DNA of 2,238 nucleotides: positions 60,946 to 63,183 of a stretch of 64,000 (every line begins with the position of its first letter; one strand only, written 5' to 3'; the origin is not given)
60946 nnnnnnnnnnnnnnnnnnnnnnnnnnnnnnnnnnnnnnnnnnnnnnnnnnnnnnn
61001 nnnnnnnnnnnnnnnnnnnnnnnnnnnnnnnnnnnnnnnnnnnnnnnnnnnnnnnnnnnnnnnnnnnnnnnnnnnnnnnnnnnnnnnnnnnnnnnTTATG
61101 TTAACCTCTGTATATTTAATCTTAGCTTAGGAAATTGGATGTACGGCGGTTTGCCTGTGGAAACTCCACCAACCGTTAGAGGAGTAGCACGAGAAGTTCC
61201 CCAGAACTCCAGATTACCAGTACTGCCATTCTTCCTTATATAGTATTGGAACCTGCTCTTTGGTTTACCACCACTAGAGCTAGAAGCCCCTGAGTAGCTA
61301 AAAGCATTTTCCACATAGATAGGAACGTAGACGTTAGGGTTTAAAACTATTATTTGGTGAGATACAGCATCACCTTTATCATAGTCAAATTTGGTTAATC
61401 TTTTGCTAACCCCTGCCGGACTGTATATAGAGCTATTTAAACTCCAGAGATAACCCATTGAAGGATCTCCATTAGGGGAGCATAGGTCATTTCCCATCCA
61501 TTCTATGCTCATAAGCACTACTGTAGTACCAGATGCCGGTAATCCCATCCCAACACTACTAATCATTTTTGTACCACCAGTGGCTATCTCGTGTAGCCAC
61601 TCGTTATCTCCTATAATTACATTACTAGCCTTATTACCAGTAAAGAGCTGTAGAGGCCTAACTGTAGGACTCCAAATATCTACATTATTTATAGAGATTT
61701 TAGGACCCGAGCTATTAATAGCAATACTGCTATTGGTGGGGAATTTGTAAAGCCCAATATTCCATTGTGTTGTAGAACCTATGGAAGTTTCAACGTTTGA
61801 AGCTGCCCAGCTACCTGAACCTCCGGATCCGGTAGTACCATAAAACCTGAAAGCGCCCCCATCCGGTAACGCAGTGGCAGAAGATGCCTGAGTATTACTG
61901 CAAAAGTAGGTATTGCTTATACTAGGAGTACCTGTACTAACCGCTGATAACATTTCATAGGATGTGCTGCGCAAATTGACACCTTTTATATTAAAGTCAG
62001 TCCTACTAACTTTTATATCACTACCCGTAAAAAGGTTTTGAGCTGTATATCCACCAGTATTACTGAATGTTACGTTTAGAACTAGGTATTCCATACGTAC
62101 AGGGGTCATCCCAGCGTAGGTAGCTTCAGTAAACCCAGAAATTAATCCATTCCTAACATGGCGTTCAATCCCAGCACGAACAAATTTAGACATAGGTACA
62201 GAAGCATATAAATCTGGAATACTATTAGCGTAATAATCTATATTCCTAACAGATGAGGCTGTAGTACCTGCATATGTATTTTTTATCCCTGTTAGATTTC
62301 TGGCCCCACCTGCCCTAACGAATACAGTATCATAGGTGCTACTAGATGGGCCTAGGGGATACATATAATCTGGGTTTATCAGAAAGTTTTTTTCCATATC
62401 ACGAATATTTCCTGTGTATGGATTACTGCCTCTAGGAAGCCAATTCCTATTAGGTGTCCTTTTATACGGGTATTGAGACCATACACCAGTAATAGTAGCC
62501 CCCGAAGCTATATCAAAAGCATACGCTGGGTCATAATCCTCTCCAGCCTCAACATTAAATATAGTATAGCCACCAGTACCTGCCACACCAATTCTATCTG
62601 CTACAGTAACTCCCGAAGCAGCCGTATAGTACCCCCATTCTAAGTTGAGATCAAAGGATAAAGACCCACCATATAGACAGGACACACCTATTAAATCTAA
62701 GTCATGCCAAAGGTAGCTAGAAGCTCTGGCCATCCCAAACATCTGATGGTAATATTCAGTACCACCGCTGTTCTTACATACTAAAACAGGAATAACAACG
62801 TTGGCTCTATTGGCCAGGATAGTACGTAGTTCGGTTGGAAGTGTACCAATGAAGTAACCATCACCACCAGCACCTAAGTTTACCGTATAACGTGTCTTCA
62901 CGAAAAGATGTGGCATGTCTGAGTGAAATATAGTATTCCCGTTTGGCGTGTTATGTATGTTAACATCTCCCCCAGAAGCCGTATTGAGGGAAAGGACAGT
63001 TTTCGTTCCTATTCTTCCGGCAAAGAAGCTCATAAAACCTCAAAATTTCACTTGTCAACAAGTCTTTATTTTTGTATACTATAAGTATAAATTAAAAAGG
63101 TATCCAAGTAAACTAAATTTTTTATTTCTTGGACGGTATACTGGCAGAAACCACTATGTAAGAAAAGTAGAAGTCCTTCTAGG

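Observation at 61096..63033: Receptor-binding protein candidate likely diverged from the FhuA-binding T5 protein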

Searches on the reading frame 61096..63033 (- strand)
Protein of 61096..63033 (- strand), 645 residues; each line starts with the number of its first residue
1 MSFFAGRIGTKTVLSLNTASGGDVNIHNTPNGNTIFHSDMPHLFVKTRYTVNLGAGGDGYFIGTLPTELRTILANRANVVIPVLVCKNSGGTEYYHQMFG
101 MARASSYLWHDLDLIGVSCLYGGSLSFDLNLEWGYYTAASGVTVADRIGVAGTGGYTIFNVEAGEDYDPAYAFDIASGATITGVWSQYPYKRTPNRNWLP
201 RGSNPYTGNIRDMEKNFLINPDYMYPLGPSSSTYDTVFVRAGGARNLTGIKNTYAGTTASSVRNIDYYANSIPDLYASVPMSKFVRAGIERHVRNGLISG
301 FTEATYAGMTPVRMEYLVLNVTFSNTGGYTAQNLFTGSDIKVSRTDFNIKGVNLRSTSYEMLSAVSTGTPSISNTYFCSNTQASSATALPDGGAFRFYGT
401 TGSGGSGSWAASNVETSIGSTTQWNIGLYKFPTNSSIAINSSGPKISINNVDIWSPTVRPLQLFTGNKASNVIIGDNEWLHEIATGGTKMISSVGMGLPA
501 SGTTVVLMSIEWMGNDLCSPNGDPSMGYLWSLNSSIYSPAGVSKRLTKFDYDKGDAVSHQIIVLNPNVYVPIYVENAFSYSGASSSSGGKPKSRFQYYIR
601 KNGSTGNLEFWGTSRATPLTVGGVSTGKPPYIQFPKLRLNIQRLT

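Call 3: search_dna_similar(query=window:61096-63033:-, collection=phages, mode=protein, max_rows=40, rows=spread)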
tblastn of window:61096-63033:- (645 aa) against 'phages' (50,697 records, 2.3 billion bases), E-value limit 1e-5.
Records with a match: 532; places in all: 535; records where one place covers at least 80% of the query: 449.
Best place of each record, by identity: <60% 532.
By first word of the organism name: Salmonella 273; Escherichia 130; Klebsiella 82; Phage 12; Bacteriophage 11; Shigella 4; Citrobacter 3; Listeria 3; Campylobacter 2; Yersinia 2; and 9 more.
By host as written in the record: - 64; Escherichia coli 42; Salmonella enterica subsp. enterica serovar Enteritidis PT1 39; Klebsiella pneumoniae 27; Salmonella sp. 24; Salmonella enterica 23; Salmonella enterica subsp. enterica serovar Enteritidis 21; Salmonella enterica subsp. enterica 19; and 120 more.
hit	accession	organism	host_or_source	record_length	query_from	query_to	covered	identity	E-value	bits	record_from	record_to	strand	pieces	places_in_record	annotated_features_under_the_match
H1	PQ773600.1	Corynebacterium phage CPphiVTCCBPA_418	Corynebacterium pseudotuberculosis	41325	1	645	100%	53.4%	0e+0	619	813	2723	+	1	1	receptor binding tail protein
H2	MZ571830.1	Klebsiella phage vB_KpnS-VAC51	Klebsiella pneumoniae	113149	1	645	100%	35.0%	4e-84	295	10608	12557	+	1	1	receptor-binding protein | hypothetical protein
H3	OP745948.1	Citrobacter phage vB_CfrD-Cit2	Citrobacter freundii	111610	1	645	100%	28.6%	6e-38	157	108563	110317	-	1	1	receptor-binding protein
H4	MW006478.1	Salmonella phage GEC_vB_N3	Salmonella enterica Enteritidis SeE.3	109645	1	645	100%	28.5%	2e-38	158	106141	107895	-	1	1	receptor-binding protein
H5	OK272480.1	Escherichia phage JLBYU40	Escherichia coli K-12 MG1655 del ...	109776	1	645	100%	28.4%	2e-38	158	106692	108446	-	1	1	putative receptor binding protein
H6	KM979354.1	Escherichia phage DT57C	Escherichia coli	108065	1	645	100%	28.2%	3e-42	170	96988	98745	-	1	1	rbp: receptor binding protein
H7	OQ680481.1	Salmonella phage phC17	Salmonella enterica subsp. enterica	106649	1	645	100%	28.1%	5e-38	157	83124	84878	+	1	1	hypothetical protein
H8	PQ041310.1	Salmonella phage SESL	Salmonella enterica subsp. enterica ...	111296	1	645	100%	28.0%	1e-37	156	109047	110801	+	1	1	receptor-binding protein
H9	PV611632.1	Salmonella phage PK7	Salmonella enterica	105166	1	645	100%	27.9%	8e-38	157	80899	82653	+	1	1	hypothetical protein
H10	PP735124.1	Salmonella phage SCF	Salmonella enterica subsp. enterica ...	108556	1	645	100%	27.9%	3e-41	167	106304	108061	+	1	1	receptor binding tail protein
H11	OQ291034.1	Salmonella phage Kenya-K37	Salmonella enterica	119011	1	645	100%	27.8%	7e-37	154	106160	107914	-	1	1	hypothetical protein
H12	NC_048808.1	Salmonella phage OSY-STA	Salmonella enterica subsp. enterica ...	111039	1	645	100%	27.8%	2e-39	162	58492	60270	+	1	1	receptor binding tail protein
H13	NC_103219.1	Salmonella phage vB_SalS_ABTNLsp4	Salmonella enterica CVCC 503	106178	1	645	100%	27.7%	6e-39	160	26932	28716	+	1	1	receptor-binding protein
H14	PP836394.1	Salmonella phage vB_SenS-AKM_HA2021_32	Salmonella enterica subsp. enterica ...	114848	1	645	100%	27.7%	2e-35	150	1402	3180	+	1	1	receptor binding protein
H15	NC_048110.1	Salmonella phage Seafire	Salmonella enterica subsp. enterica ...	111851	1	645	100%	27.6%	1e-37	156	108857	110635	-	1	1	receptor binding tail protein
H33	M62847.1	Escherichia phage T5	-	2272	1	645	100%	23.7%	1e-25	118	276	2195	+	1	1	oad: tail protein pb5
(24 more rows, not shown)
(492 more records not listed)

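Call 4: search_protein_families(library=pfam, proteins=[window:61096-63033:-], max_evalue=0.01)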
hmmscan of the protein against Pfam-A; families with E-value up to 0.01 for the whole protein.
window:61096-63033:- (645 aa): 0 families

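Call 5: search_solved_structures(query=window:61096-63033:-, max_evalue=0.01, show_alignments=3)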
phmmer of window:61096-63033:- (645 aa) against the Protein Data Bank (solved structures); distinct sequences matched with E-value up to 0.01: 2.
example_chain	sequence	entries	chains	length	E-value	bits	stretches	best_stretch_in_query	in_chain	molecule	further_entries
8a8c_B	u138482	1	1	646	8e-26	93.9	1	1-527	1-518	Receptor-binding protein pb5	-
8b14_B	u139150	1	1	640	8.4e-26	93.8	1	1-527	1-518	pb5 bacteriophage T5 receptor binding protein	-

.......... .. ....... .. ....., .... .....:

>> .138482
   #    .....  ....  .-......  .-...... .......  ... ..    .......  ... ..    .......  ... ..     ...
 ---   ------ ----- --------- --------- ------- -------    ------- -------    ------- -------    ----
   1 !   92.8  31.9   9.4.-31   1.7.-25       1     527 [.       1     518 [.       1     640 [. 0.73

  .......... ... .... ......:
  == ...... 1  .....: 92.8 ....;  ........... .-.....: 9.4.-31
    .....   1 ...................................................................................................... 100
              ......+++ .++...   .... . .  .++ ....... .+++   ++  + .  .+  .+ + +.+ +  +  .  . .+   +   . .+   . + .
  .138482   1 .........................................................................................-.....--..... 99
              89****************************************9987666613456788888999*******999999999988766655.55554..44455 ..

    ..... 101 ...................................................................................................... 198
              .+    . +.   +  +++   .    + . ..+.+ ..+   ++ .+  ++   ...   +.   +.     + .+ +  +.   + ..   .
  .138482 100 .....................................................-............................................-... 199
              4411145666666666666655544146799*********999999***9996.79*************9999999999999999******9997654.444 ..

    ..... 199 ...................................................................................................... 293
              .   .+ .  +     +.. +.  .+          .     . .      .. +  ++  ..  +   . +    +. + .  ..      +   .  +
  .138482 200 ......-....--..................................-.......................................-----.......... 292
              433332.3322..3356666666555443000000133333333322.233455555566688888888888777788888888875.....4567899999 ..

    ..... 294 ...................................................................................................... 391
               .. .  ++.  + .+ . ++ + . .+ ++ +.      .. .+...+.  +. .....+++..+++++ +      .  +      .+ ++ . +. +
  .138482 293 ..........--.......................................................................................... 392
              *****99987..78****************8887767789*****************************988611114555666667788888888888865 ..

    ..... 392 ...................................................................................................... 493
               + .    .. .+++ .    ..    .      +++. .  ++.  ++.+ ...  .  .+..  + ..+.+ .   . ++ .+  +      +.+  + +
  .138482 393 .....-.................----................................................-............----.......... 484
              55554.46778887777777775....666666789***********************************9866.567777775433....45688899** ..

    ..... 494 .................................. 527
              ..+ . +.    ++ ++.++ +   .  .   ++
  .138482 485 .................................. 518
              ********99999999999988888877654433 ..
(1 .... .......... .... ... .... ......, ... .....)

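Call 14: find_homologous_proteins(query=window:61096-63033:-, max_evalue=1e-10)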
Query window:61096-63033:- (645 aa): 30 proteins with E <= 1e-10 among 8000 candidates.
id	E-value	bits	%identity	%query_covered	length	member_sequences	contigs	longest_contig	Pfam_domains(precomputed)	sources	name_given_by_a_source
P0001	0.0e+0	1375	92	100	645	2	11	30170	PF26860.1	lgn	-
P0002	0.0e+0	1161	79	100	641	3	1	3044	PF26860.1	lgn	-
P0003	7.9e-267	905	63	100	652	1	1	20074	PF26860.1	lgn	-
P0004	1.5e-244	831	58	100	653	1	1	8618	PF26860.1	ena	-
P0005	3.2e-228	777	58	100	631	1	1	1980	PF26860.1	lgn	-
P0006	1.8e-218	745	56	100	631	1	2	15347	PF26860.1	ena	-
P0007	7.8e-216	737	56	100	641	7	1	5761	PF26860.1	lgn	-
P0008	1.3e-199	683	53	100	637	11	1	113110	PF26860.1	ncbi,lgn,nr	ncbi:TPA: hypothetical protein NNV62_003797 [Salmonella enterica]|nr:hypothetical protein [Salmonell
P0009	8.6e-120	419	41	100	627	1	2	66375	PF26860.1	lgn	-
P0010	6.0e-117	410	40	100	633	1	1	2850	PF26860.1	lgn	-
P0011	5.0e-39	152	28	100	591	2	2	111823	PF26860.1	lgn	-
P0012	6.0e-39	152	27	100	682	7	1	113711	PF26860.1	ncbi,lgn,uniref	ncbi:hypothetical protein U7154_000083 [Kononvirus KKP3711]|uniref:Receptor-binding tail protein n=1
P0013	2.7e-38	150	28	100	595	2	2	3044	PF26860.1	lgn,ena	-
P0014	1.6e-37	147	28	100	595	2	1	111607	PF26860.1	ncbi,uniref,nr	ncbi:receptor-binding tail tip protein [Escherichia phage HildyBeyeler]|uniref:Receptor-binding tail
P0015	7.9e-37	145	28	100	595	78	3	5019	PF26860.1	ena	-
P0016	3.2e-36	143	28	100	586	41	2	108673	PF26860.1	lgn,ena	-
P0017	1.9e-35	141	29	100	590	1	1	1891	PF26860.1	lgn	-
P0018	7.7e-35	139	27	100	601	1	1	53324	PF26860.1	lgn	-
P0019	1.0e-34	138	27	100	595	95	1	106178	PF26860.1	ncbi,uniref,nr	ncbi:receptor-binding protein [Salmonella phage vB_SalS_ABTNLsp4]|uniref:Receptor-binding protein n=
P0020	2.5e-34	137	27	100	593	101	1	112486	PF26860.1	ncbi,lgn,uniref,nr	ncbi:receptor-binding tail protein [Salmonella phage bux]|uniref:Receptor-binding tail protein n=1 T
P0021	2.8e-34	137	28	100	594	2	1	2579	PF26860.1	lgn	-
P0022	3.6e-34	136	28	100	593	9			PF26860.1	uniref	uniref:Receptor-binding protein n=1 Tax=Phage MSP1 TaxID=2801538 RepID=A0AB37G4N2_9VIRU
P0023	1.9e-33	134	27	100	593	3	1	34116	PF26860.1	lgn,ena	-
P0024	2.4e-33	134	27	100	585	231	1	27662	PF26860.1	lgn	-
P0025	1.6e-31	128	26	100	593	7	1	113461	PF26860.1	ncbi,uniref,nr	ncbi:receptor-binding tail protein [Salmonella phage bobsandoy]|uniref:Receptor-binding tail protein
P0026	5.9e-30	122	26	100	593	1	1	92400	PF26860.1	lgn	-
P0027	4.9e-28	116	26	100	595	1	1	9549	PF26860.1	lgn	-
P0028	9.6e-26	109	37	29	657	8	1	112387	PF26860.1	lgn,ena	-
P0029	1.3e-20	92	30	57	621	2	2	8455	PF26860.1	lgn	-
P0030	1.5e-20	91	28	79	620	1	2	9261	PF26860.1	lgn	-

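Call 16: find_encoding_contigs(protein=P0001, flank=4000, max_places=4)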
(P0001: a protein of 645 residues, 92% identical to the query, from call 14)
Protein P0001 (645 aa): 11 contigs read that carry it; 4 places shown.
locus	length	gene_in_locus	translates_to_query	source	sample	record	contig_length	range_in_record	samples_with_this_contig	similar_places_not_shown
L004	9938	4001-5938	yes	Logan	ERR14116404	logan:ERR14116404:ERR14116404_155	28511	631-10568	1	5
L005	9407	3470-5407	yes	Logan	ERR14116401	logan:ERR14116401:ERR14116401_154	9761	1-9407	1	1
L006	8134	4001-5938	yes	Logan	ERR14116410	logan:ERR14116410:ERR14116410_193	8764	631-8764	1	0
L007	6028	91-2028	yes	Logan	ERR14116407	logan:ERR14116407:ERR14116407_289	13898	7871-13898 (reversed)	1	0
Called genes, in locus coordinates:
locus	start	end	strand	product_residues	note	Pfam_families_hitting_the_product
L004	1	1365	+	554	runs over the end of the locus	-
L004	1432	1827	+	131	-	-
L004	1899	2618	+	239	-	PF26880:Phage_T5_dNMPase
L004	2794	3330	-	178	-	PF13392:HNH_3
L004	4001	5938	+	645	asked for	PF26860:Phage_T5_RBP5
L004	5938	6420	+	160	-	PF26823:T5_Terminase_small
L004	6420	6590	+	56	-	-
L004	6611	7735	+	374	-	PF03237:Terminase_6N, PF17289:Terminase_6C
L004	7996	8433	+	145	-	PF26848:Phage_T5_Nicking_endo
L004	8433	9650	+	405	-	PF04860:Phage_portal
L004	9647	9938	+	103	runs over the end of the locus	PF21393:Phage_pb10_N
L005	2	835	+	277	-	?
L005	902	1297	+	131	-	-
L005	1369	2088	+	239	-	PF26880:Phage_T5_dNMPase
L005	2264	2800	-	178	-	PF13392:HNH_3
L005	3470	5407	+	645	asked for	PF26860:Phage_T5_RBP5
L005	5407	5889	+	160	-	PF26823:T5_Terminase_small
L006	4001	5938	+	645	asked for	PF26860:Phage_T5_RBP5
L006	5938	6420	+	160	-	PF26823:T5_Terminase_small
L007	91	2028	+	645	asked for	PF26860:Phage_T5_RBP5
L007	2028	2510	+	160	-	PF26823:T5_Terminase_small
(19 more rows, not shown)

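Call 17: find_encoding_contigs(protein=P0003, flank=4000, max_places=2)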
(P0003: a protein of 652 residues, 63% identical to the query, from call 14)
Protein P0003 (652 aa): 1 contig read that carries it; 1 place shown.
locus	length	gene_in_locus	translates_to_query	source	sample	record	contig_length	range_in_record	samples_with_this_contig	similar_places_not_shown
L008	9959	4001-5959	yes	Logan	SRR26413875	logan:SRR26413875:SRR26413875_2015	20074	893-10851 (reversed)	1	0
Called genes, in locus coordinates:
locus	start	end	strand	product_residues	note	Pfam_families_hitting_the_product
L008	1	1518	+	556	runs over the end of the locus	-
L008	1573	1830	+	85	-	-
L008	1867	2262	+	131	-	-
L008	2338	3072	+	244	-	PF26880:Phage_T5_dNMPase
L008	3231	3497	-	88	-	-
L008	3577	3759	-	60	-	-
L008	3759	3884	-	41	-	-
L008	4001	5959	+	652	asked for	PF26860:Phage_T5_RBP5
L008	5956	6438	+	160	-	PF26823:T5_Terminase_small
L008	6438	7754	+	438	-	PF03237:Terminase_6N, PF17289:Terminase_6C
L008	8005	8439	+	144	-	PF26848:Phage_T5_Nicking_endo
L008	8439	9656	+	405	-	PF04860:Phage_portal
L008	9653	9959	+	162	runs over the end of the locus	PF21393:Phage_pb10_N, PF13895:Ig_2 (weak), PF13927:Ig_3 (faint)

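Call 18: find_encoding_contigs(protein=P0009, flank=4000, max_places=2)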
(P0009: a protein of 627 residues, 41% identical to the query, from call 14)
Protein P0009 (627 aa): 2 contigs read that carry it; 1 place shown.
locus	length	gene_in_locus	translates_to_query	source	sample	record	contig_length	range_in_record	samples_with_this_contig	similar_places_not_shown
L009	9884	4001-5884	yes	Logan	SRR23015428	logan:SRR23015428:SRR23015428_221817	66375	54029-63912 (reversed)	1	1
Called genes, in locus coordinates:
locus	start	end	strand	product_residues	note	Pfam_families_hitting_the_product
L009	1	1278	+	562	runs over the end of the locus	-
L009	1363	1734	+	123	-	-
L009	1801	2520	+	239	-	PF26880:Phage_T5_dNMPase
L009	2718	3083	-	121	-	PF13392:HNH_3, PF00847:AP2 (weak)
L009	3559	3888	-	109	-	-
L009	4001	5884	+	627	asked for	PF26860:Phage_T5_RBP5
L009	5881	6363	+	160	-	PF26823:T5_Terminase_small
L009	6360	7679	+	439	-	PF03237:Terminase_6N, PF17289:Terminase_6C (weak)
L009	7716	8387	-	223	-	PF10544:T5orf172, PF13455:MUG113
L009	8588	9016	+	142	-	PF26848:Phage_T5_Nicking_endo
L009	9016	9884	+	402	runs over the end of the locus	PF04860:Phage_portal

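Call 20: search_protein_families(library=phrogs, proteins=[window:61096-63033:-, L009:3559-3888:-, L008:3231-3497:-, L008:3577-3759:-], max_evalue=0.001)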
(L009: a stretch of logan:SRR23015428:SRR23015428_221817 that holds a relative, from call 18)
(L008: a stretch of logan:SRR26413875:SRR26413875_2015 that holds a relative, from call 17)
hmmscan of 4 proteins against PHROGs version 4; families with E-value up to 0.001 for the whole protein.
window:61096-63033:- (645 aa): 1 family
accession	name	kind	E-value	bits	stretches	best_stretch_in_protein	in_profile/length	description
phrog_4815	-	tail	5.3e-127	426.3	1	1-645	1-650/650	receptor binding tail protein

L009:3559-3888:- (109 aa): 0 families

L008:3231-3497:- (88 aa): 1 family
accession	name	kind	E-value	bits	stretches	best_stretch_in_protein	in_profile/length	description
phrog_6447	-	moron, auxiliary metabolic gene and host takeover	0.00052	21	1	6-59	6-55/81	membrane protein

L008:3577-3759:- (60 aa): 0 families

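Call 29: get_annotated_region(hit=H33, flank=500)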
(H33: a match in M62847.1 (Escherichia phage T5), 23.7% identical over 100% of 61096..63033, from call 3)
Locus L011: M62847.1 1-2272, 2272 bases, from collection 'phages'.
description: Bacteriophage T5 tail protein pb5 (oad) gene, complete cds and putative sciB gene, 5' end.
organism: Escherichia phage T5 (NCBI taxid 2695836)
taxonomy: Viruses; Duplodnaviria; Heunggongvirae; Uroviricota; Caudoviricetes; Demerecviridae; Markadamsvirinae; Tequintavirus; Tequintavirus T5
host: -; source: -; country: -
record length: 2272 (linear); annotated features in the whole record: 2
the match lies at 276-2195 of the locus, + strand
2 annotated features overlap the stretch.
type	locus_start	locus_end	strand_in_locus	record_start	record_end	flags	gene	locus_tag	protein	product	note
CDS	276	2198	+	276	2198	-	oad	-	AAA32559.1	tail protein pb5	-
CDS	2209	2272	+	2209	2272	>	sciB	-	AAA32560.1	-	putative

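Call 30: get_annotated_region(hit=H2, flank=1500)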
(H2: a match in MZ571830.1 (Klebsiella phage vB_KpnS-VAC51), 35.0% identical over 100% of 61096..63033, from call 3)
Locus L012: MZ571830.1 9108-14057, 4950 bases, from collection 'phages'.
description: Klebsiella phage vB_KpnS-VAC51, complete genome.
organism: Klebsiella phage vB_KpnS-VAC51 (NCBI taxid 2866698)
taxonomy: Viruses; Duplodnaviria; Heunggongvirae; Uroviricota; Caudoviricetes; Demerecviridae; Sugarlandvirus
host: Klebsiella pneumoniae; source: sewage water; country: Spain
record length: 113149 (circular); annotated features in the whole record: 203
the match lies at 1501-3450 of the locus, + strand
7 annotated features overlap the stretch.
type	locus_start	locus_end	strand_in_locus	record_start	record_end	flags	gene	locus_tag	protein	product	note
CDS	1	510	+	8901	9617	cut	-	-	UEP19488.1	deoxynucleoside-5'-monophosphatase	-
CDS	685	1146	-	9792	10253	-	-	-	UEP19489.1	hypothetical protein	-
CDS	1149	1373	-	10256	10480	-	-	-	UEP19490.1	hypothetical protein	-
CDS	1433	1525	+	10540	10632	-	-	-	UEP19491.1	hypothetical protein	-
CDS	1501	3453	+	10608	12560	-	-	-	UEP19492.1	receptor-binding protein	-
CDS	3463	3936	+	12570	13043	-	-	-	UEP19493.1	terminase small subunit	-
CDS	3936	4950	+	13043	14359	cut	-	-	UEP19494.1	terminase large subunit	-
